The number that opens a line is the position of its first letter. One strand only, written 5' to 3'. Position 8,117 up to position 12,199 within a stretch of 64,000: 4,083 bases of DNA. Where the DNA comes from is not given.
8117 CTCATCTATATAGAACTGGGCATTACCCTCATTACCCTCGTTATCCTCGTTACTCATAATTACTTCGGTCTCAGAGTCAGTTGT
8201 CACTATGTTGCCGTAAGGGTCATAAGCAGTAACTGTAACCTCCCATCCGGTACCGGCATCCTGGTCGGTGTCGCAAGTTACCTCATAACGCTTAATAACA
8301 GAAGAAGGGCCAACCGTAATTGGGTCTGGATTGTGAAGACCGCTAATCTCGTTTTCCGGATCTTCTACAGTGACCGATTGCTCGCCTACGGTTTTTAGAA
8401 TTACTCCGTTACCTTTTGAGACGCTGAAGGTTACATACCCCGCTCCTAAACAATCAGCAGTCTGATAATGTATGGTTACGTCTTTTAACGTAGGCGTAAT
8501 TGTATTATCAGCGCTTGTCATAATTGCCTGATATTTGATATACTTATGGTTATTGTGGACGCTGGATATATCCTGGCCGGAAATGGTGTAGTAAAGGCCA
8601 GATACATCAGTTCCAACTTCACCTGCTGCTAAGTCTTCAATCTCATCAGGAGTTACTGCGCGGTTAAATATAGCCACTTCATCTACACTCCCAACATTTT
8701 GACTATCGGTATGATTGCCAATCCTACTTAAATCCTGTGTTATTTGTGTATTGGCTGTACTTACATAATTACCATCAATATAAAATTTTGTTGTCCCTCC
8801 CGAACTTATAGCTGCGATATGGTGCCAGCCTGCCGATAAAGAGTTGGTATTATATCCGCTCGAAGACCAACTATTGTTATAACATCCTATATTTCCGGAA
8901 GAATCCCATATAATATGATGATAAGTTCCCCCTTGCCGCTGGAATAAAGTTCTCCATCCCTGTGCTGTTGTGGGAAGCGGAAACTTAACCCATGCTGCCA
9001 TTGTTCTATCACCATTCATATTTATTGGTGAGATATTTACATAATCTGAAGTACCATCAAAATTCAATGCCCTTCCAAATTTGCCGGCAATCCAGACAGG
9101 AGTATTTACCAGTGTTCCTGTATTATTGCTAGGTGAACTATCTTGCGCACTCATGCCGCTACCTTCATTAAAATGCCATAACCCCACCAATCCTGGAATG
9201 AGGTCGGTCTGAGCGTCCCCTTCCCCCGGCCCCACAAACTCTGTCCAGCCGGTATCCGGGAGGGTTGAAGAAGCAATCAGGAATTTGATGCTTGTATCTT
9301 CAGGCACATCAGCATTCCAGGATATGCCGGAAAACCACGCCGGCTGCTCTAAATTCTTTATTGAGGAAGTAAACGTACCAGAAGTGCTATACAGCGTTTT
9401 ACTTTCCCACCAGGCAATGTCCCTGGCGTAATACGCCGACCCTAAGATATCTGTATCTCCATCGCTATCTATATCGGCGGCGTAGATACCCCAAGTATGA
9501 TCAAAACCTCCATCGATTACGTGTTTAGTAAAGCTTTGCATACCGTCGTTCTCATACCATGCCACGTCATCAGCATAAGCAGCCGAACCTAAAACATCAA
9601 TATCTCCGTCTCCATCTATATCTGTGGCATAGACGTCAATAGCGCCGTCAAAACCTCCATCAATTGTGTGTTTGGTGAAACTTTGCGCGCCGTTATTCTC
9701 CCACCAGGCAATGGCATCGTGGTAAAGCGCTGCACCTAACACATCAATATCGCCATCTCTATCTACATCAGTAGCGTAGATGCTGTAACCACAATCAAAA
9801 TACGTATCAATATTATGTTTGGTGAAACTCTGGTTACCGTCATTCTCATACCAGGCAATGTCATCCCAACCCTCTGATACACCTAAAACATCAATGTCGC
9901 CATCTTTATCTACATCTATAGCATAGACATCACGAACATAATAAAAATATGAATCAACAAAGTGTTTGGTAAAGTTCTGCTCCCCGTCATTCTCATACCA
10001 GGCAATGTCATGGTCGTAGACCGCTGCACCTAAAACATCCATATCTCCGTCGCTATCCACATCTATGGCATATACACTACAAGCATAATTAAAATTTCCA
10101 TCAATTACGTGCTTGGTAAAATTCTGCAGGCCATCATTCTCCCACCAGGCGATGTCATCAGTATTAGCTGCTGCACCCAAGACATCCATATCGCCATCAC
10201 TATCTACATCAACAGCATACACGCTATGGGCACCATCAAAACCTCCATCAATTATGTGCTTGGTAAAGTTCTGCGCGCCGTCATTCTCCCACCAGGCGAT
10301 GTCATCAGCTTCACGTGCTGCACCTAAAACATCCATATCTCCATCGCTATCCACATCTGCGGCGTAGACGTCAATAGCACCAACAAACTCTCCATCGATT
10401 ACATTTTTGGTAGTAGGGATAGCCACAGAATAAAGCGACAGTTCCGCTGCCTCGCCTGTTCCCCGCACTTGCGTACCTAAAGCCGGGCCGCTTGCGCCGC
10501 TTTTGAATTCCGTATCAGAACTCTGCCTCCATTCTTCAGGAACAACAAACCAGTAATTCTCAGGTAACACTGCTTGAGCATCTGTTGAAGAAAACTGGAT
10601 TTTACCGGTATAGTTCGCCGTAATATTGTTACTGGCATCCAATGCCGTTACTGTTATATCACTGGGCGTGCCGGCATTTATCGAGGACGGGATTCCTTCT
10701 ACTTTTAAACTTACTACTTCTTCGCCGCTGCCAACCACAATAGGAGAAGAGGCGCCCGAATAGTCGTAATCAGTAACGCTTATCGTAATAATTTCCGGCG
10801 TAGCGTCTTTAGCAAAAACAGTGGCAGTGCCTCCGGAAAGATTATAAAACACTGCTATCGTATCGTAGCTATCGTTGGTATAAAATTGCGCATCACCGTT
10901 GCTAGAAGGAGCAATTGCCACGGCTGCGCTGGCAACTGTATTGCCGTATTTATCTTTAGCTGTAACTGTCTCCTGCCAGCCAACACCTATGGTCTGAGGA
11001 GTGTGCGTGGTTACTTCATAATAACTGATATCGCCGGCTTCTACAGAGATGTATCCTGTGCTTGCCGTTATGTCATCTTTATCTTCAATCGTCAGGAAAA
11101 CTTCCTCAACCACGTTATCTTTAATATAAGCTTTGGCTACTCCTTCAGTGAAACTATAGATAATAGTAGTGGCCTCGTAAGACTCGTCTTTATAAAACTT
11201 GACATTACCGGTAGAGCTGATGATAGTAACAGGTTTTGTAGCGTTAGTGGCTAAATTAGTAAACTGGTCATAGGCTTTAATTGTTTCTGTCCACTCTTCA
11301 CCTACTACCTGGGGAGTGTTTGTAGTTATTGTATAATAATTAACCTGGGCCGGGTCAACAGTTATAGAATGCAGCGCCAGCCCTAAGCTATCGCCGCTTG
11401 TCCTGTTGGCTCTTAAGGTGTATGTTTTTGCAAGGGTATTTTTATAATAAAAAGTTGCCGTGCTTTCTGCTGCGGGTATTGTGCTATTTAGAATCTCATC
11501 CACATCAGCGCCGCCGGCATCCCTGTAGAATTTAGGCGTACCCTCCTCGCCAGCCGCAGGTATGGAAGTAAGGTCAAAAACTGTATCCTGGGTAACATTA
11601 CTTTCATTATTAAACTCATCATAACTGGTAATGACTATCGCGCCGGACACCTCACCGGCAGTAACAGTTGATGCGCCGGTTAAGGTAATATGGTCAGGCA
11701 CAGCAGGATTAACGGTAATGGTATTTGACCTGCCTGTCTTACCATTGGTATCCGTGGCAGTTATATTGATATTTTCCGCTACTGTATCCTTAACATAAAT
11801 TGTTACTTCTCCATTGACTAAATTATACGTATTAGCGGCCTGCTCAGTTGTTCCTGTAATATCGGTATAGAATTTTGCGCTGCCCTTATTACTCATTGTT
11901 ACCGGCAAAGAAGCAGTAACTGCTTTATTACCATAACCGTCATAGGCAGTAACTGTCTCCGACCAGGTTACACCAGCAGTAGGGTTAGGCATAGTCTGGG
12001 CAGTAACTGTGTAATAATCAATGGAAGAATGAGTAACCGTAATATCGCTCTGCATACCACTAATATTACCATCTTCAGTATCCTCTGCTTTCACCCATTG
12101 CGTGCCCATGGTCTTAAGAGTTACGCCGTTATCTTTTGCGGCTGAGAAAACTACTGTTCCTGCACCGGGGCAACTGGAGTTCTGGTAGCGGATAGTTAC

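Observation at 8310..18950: Russian-doll domain nesting repeated four times, with a different beta-propeller slotted into the same Ig-like scaffold each time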

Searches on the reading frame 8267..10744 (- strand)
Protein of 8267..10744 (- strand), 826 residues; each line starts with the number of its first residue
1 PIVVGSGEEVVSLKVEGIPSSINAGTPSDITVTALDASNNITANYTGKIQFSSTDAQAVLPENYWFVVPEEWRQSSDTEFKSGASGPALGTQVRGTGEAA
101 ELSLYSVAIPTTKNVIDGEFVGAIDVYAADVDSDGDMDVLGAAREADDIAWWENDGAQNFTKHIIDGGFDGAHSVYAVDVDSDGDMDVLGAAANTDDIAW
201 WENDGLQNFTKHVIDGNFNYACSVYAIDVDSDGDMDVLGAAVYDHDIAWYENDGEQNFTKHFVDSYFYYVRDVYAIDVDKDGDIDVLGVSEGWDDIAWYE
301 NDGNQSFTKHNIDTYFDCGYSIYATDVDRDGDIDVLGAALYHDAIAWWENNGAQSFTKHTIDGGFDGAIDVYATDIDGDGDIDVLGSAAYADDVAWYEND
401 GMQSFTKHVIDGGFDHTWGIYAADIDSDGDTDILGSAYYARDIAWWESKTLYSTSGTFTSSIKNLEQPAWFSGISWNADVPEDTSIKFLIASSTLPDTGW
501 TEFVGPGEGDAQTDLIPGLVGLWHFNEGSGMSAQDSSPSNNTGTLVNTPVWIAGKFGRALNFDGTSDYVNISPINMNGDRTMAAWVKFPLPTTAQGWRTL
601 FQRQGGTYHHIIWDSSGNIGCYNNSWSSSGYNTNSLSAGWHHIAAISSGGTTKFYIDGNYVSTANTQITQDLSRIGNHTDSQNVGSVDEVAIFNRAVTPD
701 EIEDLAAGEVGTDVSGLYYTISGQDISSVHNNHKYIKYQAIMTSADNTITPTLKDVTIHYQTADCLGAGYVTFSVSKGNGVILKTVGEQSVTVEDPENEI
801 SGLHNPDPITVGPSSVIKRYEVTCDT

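Call 6: search_protein_families(library=pfam, proteins=[window:8267-10744:-], max_evalue=0.01)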
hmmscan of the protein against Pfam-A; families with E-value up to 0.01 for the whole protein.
window:8267-10744:- (826 aa): 3 families
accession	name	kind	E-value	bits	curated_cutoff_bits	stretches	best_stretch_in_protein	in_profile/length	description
PF13517.12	FG-GAP_3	-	1.8e-43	147.4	26.9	6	130-189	1-60/61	FG-GAP-like repeat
PF13385.13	Laminin_G_3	-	2.9e-17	63.7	27.6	1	563-702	1-150/151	Concanavalin A-like lectin/glucanases superfamily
PF08931.15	Caudo_bapla_RBP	-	0.0015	18.9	26.7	0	167-198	59-90/101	Lactophage receptor-binding protein C-terminal head domain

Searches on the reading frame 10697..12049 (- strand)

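Call 6: search_protein_families(library=pfam, proteins=[window:10697-12049:-], max_evalue=0.01)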
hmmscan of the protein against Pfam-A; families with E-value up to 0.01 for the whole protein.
window:10697-12049:- (451 aa): 1 family
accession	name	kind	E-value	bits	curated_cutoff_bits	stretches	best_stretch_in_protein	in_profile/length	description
PF18565.7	Glyco_hydro2_C5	-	0.0001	22.6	32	0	32-103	21-97/103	Glycoside hydrolase family 2 C-terminal domain 5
